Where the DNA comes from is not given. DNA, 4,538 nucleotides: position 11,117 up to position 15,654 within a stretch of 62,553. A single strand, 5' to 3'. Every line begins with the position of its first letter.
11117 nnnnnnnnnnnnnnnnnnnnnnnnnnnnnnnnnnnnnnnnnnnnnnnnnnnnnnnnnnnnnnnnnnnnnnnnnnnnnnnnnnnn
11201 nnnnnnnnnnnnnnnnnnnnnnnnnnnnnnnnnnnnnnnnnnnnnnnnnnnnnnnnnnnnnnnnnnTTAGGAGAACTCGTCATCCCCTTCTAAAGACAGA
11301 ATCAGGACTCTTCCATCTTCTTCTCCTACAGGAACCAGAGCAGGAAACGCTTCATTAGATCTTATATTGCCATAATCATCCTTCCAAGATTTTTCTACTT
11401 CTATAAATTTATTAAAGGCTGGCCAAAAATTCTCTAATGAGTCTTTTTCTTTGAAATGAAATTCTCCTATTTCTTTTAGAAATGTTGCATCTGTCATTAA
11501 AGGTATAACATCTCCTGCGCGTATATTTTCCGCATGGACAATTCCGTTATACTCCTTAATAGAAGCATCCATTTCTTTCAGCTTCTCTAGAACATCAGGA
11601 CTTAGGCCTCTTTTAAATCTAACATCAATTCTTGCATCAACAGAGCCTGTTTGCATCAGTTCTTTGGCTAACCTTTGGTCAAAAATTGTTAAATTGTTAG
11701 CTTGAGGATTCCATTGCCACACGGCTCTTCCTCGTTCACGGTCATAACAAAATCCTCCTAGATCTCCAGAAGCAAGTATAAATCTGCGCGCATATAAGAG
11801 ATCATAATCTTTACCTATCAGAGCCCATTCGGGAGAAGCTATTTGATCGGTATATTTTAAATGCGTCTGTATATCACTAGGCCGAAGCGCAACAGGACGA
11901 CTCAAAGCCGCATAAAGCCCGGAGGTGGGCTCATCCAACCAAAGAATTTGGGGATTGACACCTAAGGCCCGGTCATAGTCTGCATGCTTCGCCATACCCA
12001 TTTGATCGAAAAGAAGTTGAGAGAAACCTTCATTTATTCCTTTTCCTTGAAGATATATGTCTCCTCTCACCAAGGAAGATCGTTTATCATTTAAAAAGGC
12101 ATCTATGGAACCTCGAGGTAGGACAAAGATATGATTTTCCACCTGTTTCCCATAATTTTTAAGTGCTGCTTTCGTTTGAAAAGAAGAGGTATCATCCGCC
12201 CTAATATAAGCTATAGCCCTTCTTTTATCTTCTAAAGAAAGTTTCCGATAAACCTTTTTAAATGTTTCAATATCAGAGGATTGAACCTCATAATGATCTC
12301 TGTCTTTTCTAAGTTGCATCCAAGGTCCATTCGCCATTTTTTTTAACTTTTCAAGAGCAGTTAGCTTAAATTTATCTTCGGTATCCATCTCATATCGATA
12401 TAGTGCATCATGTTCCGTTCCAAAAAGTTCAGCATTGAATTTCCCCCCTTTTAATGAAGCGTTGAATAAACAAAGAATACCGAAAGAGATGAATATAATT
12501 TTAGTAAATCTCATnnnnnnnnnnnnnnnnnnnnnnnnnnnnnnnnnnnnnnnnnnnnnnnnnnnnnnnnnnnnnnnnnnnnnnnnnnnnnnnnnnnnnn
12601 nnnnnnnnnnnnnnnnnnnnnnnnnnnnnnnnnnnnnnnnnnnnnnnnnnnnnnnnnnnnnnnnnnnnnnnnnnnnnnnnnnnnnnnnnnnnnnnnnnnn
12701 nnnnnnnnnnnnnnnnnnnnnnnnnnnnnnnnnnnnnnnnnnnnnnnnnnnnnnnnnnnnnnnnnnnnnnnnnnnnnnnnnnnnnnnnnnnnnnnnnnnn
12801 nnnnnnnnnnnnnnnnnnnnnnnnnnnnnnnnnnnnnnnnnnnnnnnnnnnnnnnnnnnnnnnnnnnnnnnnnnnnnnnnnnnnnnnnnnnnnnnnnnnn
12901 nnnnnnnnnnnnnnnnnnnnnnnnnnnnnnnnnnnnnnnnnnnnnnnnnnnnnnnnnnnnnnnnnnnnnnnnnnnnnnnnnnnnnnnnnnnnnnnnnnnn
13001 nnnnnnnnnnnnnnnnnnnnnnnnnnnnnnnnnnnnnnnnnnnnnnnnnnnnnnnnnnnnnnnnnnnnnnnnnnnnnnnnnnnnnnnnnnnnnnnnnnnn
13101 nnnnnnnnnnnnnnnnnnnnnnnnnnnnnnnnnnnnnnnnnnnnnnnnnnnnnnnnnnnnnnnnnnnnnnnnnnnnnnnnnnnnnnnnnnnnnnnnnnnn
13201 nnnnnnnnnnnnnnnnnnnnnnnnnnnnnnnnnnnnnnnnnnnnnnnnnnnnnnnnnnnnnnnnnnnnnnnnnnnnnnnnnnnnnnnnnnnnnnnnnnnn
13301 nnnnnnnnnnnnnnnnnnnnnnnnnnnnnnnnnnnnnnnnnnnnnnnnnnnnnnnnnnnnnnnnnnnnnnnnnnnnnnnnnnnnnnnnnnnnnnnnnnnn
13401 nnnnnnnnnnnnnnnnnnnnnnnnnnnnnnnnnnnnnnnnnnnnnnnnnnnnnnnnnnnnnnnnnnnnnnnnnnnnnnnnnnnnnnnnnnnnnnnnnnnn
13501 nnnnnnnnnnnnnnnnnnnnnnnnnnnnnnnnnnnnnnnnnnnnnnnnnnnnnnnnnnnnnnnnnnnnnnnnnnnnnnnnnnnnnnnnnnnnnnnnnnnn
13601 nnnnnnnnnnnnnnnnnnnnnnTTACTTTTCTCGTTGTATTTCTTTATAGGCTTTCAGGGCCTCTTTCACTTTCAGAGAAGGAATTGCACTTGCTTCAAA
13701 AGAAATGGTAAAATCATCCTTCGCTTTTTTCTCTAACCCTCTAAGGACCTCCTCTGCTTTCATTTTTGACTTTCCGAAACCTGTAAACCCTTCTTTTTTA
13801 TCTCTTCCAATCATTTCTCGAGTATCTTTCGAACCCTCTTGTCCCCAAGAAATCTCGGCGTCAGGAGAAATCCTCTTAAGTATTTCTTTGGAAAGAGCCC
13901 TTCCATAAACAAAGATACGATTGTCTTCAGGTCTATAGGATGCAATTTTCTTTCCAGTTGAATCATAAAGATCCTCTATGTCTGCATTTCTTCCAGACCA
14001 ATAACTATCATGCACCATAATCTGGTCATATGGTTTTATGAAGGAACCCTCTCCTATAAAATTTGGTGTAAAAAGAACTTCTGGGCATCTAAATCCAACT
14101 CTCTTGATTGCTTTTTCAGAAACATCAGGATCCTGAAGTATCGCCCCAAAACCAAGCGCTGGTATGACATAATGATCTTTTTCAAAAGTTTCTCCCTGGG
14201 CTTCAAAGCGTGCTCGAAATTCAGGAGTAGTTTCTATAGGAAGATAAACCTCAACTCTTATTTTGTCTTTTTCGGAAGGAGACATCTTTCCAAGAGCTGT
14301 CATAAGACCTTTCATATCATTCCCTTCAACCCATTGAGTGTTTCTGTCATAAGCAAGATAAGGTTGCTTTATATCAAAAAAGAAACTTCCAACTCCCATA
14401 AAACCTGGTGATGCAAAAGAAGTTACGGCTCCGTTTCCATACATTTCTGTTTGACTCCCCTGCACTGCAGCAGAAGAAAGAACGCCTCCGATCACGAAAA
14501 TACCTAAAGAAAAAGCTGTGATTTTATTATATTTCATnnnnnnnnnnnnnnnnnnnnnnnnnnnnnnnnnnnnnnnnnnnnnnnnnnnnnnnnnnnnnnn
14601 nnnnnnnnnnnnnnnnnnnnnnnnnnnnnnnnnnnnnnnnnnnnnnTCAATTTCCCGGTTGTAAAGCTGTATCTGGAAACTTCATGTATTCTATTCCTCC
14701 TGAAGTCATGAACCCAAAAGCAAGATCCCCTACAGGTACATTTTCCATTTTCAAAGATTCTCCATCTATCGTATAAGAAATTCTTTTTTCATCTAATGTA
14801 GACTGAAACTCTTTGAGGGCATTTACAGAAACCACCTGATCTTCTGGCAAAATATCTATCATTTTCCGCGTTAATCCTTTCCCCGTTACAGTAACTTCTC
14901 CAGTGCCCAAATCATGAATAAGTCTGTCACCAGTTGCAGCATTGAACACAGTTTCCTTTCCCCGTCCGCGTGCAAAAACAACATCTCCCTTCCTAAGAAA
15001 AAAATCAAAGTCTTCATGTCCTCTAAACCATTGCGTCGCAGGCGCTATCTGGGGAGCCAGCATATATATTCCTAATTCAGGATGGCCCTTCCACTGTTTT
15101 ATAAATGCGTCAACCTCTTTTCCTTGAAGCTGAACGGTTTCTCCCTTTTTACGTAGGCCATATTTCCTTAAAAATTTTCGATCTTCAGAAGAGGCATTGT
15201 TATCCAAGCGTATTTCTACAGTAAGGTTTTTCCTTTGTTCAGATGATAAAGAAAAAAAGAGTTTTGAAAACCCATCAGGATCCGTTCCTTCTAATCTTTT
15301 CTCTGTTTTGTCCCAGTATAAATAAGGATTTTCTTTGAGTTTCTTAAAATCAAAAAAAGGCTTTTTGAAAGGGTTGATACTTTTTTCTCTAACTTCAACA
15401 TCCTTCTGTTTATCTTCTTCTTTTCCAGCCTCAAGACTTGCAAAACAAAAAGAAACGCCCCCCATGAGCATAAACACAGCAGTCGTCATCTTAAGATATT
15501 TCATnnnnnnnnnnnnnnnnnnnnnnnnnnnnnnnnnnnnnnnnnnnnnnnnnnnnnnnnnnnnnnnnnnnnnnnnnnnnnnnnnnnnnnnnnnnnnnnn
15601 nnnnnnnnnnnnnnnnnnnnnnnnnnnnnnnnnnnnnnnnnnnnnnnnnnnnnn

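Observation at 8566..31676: About 23 kb of one strand is a tandem array of roughly 16 divergent paralogues of an unrecognised secreted-protein family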

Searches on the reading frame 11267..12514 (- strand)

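Call 7: search_protein_families(library=pfam, max_evalue=0.1, proteins=[window:11267-12514:-])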
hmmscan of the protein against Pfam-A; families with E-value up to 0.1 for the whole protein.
window:11267-12514:- (415 aa): 1 family
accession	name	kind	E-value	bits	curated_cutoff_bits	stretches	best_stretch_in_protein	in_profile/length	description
PF21986.1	AH_C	-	0.011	16.2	27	0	119-165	54-100/123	Allophanate hydrolase C-terminal domain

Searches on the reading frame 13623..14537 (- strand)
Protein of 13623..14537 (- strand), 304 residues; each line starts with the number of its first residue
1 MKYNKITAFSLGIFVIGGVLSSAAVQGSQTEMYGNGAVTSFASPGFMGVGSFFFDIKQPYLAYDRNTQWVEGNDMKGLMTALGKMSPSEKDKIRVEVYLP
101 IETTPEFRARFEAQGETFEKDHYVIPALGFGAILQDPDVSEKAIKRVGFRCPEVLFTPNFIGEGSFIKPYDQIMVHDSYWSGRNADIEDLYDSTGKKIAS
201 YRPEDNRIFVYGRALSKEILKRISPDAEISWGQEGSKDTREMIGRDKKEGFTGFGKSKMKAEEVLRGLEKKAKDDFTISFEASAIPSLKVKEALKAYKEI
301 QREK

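Call 7: search_protein_families(library=pfam, max_evalue=0.1, proteins=[window:13623-14537:-])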
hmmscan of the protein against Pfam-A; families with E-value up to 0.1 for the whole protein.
window:13623-14537:- (304 aa): 0 families

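Call 10: find_homologous_proteins(query=A1, max_evalue=0.001)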
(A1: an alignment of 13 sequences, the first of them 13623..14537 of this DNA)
Query A1 (13 sequences) (304 aa, profile of the alignment): 2 proteins with E <= 0.001 among 7226 candidates.
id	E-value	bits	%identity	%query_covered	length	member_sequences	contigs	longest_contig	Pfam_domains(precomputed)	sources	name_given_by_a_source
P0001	1.4e-84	303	100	100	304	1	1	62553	-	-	-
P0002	5.8e-69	251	35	9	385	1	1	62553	-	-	-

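Call 12: find_encoding_contigs(protein=P0001, flank=2000, max_places=6)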
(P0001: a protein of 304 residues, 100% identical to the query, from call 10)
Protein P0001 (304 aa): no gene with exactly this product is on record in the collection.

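Call 14: search_protein_families(library=ncbifam, max_evalue=0.01, proteins=[window:13623-14537:-])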
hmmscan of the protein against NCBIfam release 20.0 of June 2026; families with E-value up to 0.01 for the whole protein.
window:13623-14537:- (304 aa): 0 families

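Call 16: search_protein_representatives(alignment_id=A1)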
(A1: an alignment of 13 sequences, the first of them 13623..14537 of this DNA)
Query: 13 sequences, 320 profile positions. Proteins with E-value up to 0.001 (for the whole library): 21; up to 1e-10: 19; up to 1e-30: 16. The best 21 are listed.
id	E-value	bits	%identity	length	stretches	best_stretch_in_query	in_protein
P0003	4.8e-90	319.0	-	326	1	1-298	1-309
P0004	3.3e-87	309.7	-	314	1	1-311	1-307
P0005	3.6e-87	309.6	-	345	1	1-319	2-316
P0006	5.1e-87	309.1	-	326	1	1-319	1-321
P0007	1.7e-85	304.0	-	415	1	1-312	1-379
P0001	4.5e-85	302.7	-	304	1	1-319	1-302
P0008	6.9e-81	288.9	-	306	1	15-317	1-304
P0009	8.6e-80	285.3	-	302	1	1-319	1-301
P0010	8.1e-75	269.0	-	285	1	1-296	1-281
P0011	5.6e-74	266.2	-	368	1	1-317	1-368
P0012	4.2e-73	263.3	-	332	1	1-319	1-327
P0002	1.8e-69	251.4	-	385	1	1-316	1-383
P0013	3.7e-65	237.3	-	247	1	43-281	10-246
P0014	8.2e-41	157.3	-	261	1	1-256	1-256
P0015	1.5e-35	139.9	-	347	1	1-301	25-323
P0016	9.4e-34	134.1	-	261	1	50-295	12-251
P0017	3.3e-26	109.3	-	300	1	20-298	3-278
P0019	1.8e-19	87.2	-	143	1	1-136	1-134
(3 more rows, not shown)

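Call 18: find_encoding_contigs(protein=P0015, flank=10000, max_places=6)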
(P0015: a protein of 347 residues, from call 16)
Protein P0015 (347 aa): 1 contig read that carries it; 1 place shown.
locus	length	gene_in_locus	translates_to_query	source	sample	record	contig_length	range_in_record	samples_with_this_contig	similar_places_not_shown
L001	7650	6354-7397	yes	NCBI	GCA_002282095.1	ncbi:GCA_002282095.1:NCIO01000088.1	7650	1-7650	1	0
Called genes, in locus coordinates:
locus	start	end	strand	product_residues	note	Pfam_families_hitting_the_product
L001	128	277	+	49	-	PF00447:HSF_DNA-bind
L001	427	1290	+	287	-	PF00702:Hydrolase (weak), PF13344:Hydrolase_6, PF13242:Hydrolase_like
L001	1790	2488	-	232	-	PF00730:HhH-GPD, PF00633:HHH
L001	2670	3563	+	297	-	PF00483:NTP_transferase, PF12804:NTP_transf_3 (faint)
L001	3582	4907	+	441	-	PF03721:UDPG_MGDP_dh_N, PF00984:UDPG_MGDP_dh, PF03720:UDPG_MGDP_dh_C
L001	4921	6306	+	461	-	PF02878:PGM_PMM_I, PF02879:PGM_PMM_II, PF02880:PGM_PMM_III, PF00408:PGM_PMM_IV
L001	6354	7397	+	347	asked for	-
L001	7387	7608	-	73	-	-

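Call 19: find_encoding_contigs(protein=P0017, flank=10000, max_places=6)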
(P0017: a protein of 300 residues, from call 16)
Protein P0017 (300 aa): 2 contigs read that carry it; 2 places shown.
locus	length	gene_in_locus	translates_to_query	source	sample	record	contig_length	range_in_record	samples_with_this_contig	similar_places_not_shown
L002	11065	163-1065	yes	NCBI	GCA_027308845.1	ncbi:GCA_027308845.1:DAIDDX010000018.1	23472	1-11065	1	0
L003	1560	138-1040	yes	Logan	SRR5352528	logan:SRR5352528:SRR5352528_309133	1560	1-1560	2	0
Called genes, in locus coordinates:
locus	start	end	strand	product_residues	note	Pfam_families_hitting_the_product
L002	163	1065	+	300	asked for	-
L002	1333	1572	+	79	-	-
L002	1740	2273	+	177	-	PF13384:HTH_23 (faint), PF13518:HTH_28, PF13551:HTH_29 (faint)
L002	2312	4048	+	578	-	PF21804:Transposase_29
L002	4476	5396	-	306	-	-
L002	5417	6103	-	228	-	PF01909:NTP_transf_2 (weak), PF18765:Polbeta, PF08780:NTase_sub_bind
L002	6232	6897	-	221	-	PF01522:Polysacc_deac_1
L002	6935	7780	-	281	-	PF01177:Asp_Glu_race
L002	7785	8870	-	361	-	PF01168:Ala_racemase_N, PF00842:Ala_racemase_C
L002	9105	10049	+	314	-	PF01545:Cation_efflux, PF16916:ZT_dimer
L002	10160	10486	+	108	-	PF01371:Trp_repressor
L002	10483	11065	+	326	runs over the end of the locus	PF04392:ABC_sub_bind, PF13407:Peripla_BP_4 (weak)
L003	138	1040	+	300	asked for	-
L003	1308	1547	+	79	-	-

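Call 21: find_encoding_contigs(protein=P0014, flank=10000, max_places=6)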
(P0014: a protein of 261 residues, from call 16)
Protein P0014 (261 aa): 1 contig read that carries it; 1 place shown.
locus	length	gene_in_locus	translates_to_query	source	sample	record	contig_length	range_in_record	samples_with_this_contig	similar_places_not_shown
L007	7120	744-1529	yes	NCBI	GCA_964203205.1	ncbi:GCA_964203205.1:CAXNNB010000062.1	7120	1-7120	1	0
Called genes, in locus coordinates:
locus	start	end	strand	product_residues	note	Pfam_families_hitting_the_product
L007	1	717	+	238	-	?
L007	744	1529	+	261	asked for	-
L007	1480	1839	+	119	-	-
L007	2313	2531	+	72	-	PF01176:eIF-1a, PF16745:RsgA_N (weak)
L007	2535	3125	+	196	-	PF02545:Maf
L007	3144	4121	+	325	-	PF01300:Sua5_yciO_yrdC, PF03481:Sua5_C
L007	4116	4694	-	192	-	PF02661:Fic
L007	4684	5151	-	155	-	PF01381:HTH_3, PF13443:HTH_26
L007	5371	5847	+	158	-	-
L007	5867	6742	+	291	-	PF02091:tRNA-synt_2e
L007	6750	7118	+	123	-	?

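Call 22: find_encoding_contigs(protein=P0016, flank=10000, max_places=6)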
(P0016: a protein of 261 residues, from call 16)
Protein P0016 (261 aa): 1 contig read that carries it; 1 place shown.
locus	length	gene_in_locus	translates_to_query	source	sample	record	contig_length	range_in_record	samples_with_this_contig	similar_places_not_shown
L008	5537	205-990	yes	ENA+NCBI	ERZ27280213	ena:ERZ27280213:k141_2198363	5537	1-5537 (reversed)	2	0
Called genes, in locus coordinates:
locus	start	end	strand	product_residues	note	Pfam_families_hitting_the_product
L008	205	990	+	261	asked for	-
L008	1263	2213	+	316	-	-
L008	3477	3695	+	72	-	PF01176:eIF-1a, PF16745:RsgA_N (weak)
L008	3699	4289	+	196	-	PF02545:Maf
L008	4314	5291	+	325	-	PF01300:Sua5_yciO_yrdC, PF03481:Sua5_C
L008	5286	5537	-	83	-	?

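Call 23: find_encoding_contigs(protein=P0019, flank=10000, max_places=6)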
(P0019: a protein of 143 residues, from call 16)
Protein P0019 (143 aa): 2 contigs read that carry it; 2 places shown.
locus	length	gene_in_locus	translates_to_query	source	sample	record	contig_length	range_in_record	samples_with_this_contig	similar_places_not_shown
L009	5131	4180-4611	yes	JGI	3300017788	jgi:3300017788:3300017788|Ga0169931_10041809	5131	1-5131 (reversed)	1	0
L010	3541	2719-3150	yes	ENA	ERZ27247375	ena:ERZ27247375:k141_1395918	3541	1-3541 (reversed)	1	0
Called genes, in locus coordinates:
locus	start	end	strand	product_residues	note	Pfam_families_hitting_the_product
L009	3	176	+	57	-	?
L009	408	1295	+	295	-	PF00483:NTP_transferase, PF12804:NTP_transf_3 (weak)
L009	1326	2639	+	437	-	PF03721:UDPG_MGDP_dh_N, PF00984:UDPG_MGDP_dh, PF03720:UDPG_MGDP_dh_C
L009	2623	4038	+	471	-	PF02878:PGM_PMM_I, PF02879:PGM_PMM_II, PF02880:PGM_PMM_III, PF00408:PGM_PMM_IV (weak)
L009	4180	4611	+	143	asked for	-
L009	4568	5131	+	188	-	?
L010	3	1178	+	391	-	?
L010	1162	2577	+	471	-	PF02878:PGM_PMM_I, PF02879:PGM_PMM_II, PF02880:PGM_PMM_III, PF00408:PGM_PMM_IV (weak)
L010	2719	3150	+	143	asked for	-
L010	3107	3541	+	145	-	?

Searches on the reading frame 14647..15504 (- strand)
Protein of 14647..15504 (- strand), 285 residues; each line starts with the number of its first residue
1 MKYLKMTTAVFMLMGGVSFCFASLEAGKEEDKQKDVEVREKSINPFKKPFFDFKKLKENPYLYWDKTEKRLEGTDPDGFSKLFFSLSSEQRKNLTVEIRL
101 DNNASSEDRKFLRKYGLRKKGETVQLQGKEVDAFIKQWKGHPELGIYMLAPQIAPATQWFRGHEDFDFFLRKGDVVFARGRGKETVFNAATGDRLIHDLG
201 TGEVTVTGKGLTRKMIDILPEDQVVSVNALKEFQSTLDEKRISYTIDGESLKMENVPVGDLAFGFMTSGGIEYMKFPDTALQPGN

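Call 7: search_protein_families(library=pfam, max_evalue=0.1, proteins=[window:14647-15504:-])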
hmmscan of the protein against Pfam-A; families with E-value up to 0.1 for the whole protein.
window:14647-15504:- (285 aa): 0 families

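Call 73: predict_structure(alignment_id=A6)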
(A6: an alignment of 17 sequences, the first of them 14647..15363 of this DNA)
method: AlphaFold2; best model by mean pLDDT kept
length: 238 residues; sequences in the alignment: 17
mean_pLDDT: 87.2   pTM: 0.81
mean pLDDT of the five models: 87.2, 86.3, 85.6, 84.2, 83.3
residues with pLDDT >= 90: 123; 70-90: 97; 50-70: 17; < 50: 1
segments of 3 or more residues with pLDDT < 50: none
pLDDT, mean of each block of 10 residues (from residue 1): 89 93 93 90 91 86 82 81 90 83 80 82 94 95 92 94 89 92 88 91 91 74 80 69
secondary structure, 60 per line:
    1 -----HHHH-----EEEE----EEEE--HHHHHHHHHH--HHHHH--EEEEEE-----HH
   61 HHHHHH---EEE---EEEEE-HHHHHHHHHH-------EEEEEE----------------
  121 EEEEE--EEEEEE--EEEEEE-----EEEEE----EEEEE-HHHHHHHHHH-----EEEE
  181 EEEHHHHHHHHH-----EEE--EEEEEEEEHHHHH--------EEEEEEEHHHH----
elements in order: H6-9 E15-18 E23-26 H29-38 H41-45 E48-53 H59-66 E70-72 E76-80 H82-91 E99-104 E121-125 E128-133 E136-141 E147-151 E156-160 H162-171 E177-183 H184-192 E198-200 E203-210 H211-215 E224-230 H231-234

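Call 76: fold_search(model_id=the predicted structure, library=pdb)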
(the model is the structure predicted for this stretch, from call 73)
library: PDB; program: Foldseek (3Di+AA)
matches with E <= 10: 675; with E <= 0.001: 0
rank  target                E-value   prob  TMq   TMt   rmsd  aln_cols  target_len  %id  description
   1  4z23                  5.0e-02  0.08  0.15  0.12  18.7       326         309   10  BspA_C_WT (released 2016-06-29)
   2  4h71_A                6.4e-02  0.23  0.16  0.17  12.0       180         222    8  Human Plk1-PBD in complex with Poloxime ((E)-4-(hydroxyimino)-2-isopropyl-5-methylcyclohexa-2,5-dienone) (released 2012-10-03)
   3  4j7b_B                7.6e-02  0.60  0.17  0.19  10.3        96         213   11  Crystal structure of polo-like kinase 1 (released 2013-07-24)
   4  8wfp_B                9.1e-02  0.51  0.17  0.18  11.2       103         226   13  Crystal structure of polo-like kinase(PLK1)PBD in complex with DD-1 (released 2024-09-25)
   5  9qmo                  9.1e-02  0.47  0.17  0.18  10.9       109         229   15  PLK1 PBD apo protein at 1.6A (released 2026-02-25)
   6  8bl6                  9.6e-02  0.06  0.12  0.15  19.3       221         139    8  De novo single-chain immunoglobulin dimer scIg12+EF3a (released 2023-10-04)
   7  2ogq                  1.1e-01  0.51  0.17  0.20  10.0        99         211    9  Molecular and structural basis of Plk1 substrate recognition: Implications in centrosomal localization (released 2007-02-13)
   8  3vsn                  1.2e-01  0.08  0.13  0.06  15.9       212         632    8  The crystal structure of novel chondroition lyase ODV-E66, baculovirus envelope protein (released 2013-05-22)
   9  4v4n_Ak               1.2e-01  0.07  0.14  0.14  18.0       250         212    9  Structure of the Methanococcus jannaschii ribosome-SecYEBeta channel complex (released 2014-07-09)
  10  3bzi_A                1.2e-01  0.44  0.17  0.18  11.1       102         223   12  Molecular and structural basis of polo-like kinase 1 substrate recognition: Implications in centrosomal localization (released 2008-02-05)
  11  3rq7_A                1.2e-01  0.28  0.17  0.19  10.3       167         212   10  Polo-like kinase 1 Polo box domain in complex with a C6H5(CH2)8-derivatized peptide inhibitor (released 2011-07-20)
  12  4h5x_B                1.3e-01  0.18  0.16  0.17  11.8       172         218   12  human Plk1-PBD with a glycerol bound at the phophopeptide binding site (released 2012-10-03)
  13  3p35_A                1.6e-01  0.41  0.17  0.19   9.8       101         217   10  Polo-like kinase I Polo-box domain in complex with MQSpSPL phosphopeptide (released 2011-04-27)
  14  4o56_A                1.7e-01  0.35  0.17  0.17  11.2       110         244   15  Structure of PLK1 in complex with peptide (released 2014-12-24)
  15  3vsm                  1.7e-01  0.13  0.18  0.08  13.9       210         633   10  The crystal structure of novel chondroition lyase ODV-E66, baculovirus envelope protein (released 2013-05-22)
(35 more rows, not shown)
